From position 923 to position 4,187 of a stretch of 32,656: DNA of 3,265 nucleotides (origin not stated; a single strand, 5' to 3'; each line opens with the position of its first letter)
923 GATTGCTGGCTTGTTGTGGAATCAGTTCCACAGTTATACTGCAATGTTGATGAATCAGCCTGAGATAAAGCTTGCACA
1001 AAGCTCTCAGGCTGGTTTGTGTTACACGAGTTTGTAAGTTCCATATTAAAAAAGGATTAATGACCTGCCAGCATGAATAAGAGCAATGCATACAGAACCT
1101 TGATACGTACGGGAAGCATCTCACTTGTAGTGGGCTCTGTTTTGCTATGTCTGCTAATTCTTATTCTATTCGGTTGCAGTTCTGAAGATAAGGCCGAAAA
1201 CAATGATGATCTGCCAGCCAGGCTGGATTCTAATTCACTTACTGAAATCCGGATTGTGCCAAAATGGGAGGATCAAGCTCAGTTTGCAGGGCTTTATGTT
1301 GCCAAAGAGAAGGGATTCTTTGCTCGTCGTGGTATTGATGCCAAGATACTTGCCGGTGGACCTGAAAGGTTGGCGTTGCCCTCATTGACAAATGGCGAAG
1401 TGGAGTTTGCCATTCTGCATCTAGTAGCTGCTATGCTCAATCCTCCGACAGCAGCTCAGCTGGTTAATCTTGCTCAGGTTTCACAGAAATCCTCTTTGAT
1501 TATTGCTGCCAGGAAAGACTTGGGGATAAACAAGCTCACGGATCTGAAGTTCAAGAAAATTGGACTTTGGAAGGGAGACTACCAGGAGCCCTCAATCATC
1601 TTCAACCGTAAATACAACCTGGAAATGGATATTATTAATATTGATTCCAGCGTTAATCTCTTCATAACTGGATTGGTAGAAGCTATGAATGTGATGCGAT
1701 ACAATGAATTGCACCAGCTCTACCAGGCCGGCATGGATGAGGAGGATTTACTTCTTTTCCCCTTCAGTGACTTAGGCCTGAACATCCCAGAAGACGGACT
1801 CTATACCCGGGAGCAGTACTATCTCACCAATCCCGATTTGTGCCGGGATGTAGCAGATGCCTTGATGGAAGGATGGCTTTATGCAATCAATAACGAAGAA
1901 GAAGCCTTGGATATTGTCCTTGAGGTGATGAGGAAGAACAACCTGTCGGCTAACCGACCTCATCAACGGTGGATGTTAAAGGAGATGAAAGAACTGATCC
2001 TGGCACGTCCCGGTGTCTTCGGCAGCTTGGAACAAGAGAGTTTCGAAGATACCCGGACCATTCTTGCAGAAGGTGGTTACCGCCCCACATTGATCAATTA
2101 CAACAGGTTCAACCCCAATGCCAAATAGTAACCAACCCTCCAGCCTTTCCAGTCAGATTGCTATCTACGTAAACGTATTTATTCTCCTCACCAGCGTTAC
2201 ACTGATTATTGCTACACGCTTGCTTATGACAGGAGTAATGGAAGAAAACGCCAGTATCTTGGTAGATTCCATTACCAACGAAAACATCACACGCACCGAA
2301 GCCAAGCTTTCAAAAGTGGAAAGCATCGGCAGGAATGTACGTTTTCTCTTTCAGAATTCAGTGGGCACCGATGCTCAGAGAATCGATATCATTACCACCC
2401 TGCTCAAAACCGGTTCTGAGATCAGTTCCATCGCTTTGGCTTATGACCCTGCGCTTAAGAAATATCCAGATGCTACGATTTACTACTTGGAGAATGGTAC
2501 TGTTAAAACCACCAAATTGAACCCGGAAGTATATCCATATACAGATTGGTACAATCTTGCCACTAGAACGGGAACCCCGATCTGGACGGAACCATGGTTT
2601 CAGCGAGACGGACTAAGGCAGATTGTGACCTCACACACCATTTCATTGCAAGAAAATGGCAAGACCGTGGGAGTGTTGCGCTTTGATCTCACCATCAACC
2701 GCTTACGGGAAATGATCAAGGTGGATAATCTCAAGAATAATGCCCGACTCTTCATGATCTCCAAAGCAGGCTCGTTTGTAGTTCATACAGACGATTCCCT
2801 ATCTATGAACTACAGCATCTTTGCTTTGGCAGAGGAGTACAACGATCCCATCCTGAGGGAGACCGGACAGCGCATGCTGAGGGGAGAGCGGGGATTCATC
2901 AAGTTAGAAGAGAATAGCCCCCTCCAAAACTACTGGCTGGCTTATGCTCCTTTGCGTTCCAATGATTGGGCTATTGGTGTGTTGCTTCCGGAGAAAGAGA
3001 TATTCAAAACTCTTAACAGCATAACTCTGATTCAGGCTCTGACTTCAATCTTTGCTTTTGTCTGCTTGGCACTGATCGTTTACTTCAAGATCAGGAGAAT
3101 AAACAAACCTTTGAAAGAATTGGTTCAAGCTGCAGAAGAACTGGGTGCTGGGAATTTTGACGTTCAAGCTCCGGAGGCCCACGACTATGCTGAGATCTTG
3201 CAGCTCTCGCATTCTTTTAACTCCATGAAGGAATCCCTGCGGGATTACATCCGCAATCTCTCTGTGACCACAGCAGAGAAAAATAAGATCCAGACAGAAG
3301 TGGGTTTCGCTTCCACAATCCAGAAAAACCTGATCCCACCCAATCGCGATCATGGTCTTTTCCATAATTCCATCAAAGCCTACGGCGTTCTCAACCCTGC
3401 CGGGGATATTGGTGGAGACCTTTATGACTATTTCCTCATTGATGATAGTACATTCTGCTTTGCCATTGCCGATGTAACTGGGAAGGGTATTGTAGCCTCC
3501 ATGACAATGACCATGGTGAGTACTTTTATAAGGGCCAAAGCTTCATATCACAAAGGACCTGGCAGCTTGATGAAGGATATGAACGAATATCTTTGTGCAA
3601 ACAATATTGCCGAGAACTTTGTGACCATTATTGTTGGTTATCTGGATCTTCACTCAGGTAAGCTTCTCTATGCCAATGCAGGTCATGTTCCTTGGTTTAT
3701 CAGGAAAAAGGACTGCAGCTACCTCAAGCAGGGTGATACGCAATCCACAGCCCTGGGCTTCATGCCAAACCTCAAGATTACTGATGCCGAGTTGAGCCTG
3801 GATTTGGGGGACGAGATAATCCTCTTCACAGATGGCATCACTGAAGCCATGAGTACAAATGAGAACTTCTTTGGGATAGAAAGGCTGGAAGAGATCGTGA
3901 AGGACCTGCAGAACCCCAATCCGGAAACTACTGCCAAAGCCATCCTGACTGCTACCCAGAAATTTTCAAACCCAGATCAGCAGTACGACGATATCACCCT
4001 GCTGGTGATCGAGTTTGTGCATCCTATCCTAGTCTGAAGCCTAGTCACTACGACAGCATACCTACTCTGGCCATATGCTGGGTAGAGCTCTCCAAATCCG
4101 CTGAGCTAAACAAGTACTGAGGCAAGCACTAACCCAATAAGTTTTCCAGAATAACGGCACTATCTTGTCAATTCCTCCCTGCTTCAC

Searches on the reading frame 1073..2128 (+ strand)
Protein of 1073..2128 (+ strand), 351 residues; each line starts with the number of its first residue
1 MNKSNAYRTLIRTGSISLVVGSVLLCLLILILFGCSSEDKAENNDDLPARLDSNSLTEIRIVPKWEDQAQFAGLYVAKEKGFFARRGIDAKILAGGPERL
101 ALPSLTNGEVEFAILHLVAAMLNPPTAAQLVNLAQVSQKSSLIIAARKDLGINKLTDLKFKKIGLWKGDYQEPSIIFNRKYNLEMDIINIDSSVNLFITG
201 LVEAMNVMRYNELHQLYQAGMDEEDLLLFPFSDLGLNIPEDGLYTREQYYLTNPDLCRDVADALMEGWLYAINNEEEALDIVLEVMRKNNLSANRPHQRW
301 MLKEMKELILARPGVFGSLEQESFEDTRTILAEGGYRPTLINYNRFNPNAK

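Call 55: find_encoding_contigs(protein=window:1073-2128:+, flank=10000, max_places=4)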
Protein window:1073-2128:+ (351 aa): no gene with exactly this product is on record in the collection.

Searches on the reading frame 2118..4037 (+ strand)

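Call 73: search_protein_families(library=pfam, proteins=[window:2118-4037:+], max_evalue=0.001)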
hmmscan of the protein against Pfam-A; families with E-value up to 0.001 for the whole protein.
window:2118-4037:+ (639 aa): 4 families
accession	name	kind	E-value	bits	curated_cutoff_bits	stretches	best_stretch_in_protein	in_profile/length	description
PF07228.17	SpoIIE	-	2.7e-41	142.1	25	1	443-633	2-191/192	Stage II sporulation protein E (SpoIIE)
PF00672.30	HAMP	-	3e-12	47.1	25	1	325-376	3-53/53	HAMP domain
PF22673.2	MCP-like_PDC_1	-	1.2e-09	39.1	27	1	90-197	3-112/113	Methyl-accepting chemotaxis protein-like, first PDC sensor domain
PF17201.10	Cache_3-Cache_2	-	0.00015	21.6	27.7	1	179-303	170-297/299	Cache 3/Cache 2 fusion domain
